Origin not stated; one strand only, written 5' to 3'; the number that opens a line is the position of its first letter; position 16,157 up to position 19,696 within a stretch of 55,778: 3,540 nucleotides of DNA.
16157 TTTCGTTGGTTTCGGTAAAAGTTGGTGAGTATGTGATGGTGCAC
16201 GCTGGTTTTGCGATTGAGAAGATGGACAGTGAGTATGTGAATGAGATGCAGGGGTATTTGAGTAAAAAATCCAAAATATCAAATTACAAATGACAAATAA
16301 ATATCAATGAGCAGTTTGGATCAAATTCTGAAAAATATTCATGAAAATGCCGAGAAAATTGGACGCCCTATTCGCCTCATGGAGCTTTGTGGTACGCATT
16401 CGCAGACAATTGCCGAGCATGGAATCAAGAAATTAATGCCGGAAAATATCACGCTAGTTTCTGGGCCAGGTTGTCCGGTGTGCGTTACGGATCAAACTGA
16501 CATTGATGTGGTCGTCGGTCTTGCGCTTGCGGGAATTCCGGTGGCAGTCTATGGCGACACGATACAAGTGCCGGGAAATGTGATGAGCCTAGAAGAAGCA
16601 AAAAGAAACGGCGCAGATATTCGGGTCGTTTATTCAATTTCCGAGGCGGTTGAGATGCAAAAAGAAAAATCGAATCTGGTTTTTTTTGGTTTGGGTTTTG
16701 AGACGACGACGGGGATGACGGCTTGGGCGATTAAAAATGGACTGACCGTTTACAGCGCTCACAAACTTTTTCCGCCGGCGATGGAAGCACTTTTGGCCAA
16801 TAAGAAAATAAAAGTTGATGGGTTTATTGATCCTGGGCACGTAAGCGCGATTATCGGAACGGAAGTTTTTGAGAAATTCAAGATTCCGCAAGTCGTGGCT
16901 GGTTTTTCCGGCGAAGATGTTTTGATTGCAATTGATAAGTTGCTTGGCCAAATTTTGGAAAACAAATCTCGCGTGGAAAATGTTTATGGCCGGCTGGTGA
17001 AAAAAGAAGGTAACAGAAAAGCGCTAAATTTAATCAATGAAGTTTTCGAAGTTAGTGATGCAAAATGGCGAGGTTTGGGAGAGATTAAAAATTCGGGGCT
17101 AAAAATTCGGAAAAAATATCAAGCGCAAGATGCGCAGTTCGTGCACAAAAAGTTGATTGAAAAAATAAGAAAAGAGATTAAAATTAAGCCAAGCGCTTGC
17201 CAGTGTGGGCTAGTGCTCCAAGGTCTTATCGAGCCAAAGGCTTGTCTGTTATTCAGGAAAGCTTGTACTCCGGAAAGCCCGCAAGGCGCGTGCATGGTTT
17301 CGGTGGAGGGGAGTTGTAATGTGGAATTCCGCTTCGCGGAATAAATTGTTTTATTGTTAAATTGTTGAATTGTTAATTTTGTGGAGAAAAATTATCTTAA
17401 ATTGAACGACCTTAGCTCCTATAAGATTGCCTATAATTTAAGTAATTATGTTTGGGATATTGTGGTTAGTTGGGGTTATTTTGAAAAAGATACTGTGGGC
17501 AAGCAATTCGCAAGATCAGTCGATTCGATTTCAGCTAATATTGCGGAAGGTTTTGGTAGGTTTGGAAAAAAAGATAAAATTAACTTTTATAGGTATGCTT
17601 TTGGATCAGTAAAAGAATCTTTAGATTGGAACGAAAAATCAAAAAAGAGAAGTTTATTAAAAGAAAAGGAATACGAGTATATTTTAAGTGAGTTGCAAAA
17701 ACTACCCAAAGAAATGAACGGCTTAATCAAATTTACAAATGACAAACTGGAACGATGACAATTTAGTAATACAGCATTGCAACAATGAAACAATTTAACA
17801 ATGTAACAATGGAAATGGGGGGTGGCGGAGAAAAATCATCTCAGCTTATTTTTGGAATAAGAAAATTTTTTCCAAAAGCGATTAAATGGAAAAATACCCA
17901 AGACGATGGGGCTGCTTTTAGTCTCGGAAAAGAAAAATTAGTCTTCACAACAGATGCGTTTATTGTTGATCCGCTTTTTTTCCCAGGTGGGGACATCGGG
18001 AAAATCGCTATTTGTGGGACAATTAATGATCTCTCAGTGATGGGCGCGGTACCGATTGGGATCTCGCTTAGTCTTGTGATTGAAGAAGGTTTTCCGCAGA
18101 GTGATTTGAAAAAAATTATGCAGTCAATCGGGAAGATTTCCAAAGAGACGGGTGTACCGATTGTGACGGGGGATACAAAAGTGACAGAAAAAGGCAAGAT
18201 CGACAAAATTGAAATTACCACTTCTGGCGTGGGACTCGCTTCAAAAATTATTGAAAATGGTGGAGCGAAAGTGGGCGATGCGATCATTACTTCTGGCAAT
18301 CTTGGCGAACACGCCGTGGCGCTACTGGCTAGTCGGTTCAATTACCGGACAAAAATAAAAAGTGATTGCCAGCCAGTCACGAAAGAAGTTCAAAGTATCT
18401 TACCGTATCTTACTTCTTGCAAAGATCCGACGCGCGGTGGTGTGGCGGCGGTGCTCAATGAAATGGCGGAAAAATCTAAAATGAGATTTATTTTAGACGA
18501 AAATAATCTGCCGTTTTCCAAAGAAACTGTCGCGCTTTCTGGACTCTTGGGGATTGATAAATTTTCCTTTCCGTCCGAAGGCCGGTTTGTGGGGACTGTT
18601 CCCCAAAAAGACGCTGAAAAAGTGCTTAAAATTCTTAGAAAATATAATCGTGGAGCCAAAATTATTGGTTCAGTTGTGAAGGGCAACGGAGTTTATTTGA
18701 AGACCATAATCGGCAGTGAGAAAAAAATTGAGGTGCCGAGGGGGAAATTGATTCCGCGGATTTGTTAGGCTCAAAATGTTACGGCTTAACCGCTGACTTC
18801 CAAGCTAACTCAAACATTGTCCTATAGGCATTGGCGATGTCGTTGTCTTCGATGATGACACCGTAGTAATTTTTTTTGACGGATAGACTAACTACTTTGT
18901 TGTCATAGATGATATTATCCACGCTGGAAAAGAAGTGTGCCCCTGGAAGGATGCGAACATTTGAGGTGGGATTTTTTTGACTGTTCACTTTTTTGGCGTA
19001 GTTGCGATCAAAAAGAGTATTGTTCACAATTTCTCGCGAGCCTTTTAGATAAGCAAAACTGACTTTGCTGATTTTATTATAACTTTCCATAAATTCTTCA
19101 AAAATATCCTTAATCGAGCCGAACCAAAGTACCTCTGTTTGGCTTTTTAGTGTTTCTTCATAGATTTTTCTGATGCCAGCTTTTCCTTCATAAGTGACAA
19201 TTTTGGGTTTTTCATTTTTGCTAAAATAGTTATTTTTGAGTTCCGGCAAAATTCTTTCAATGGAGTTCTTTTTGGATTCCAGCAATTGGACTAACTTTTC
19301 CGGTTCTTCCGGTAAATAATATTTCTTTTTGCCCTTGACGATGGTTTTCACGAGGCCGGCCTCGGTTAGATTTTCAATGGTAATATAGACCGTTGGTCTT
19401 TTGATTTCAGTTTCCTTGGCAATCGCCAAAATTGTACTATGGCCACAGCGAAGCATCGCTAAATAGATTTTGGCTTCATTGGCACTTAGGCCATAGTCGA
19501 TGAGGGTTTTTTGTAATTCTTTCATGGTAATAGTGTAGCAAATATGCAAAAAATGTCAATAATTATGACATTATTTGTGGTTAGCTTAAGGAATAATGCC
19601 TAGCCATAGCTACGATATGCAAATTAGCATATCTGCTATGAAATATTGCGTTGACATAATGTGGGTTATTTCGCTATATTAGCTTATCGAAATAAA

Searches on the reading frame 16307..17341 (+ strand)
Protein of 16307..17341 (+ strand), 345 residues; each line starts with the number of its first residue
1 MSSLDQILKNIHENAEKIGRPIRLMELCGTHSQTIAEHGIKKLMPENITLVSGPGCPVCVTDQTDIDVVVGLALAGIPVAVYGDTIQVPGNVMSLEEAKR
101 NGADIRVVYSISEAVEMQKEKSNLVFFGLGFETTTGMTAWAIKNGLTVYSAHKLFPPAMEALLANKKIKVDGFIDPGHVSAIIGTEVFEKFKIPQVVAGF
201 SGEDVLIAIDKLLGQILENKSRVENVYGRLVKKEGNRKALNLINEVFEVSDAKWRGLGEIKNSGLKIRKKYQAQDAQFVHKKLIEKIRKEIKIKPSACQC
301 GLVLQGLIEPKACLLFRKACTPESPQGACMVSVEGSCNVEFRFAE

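Call 52: search_protein_families(library=pfam, proteins=[window:16307-17341:+], max_evalue=0.001)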
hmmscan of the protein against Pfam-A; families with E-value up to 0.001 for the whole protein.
window:16307-17341:+ (345 aa): 1 family
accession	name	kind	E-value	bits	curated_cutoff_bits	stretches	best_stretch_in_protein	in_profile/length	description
PF01924.21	HypD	-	2.4e-121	405.6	25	1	5-343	4-350/351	Hydrogenase formation hypA family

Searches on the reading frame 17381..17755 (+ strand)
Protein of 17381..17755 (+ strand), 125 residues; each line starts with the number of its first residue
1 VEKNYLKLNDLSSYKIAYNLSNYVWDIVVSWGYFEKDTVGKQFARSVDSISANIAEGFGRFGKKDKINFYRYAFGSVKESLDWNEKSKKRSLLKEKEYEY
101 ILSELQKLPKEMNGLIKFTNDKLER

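Call 52: search_protein_families(library=pfam, proteins=[window:17381-17755:+], max_evalue=0.001)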
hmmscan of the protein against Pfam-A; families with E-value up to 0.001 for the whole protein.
window:17381-17755:+ (125 aa): 1 family
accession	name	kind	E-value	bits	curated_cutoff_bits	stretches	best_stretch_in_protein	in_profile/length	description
PF05635.17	23S_rRNA_IVP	-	6e-22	78.3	33.8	1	10-113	2-105/106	23S rRNA-intervening sequence protein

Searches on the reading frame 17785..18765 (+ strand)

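Call 52: search_protein_families(library=pfam, proteins=[window:17785-18765:+], max_evalue=0.001)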
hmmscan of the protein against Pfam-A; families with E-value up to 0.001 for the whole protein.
window:17785-18765:+ (327 aa): 2 families
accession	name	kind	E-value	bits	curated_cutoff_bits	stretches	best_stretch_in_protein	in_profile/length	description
PF00586.29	AIRS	-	3.8e-23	82.5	24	1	40-151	2-111/112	AIR synthase related protein, N-terminal domain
PF02769.27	AIRS_C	-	8.2e-19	68.7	23.1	1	162-305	1-153/156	AIR synthase related protein, C-terminal domain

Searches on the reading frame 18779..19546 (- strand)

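Call 52: search_protein_families(library=pfam, proteins=[window:18779-19546:-], max_evalue=0.001)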
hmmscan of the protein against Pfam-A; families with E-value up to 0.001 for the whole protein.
window:18779-19546:- (255 aa): 2 families
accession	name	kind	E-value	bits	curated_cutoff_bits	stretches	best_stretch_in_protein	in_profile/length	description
PF01978.25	TrmB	-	1.3e-14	54.2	25.6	1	17-79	3-64/68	Sugar-specific transcriptional regulator TrmB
PF03965.22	Penicillinase_R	-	0.00096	19.9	22.6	0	41-83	26-68/115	Penicillinase repressor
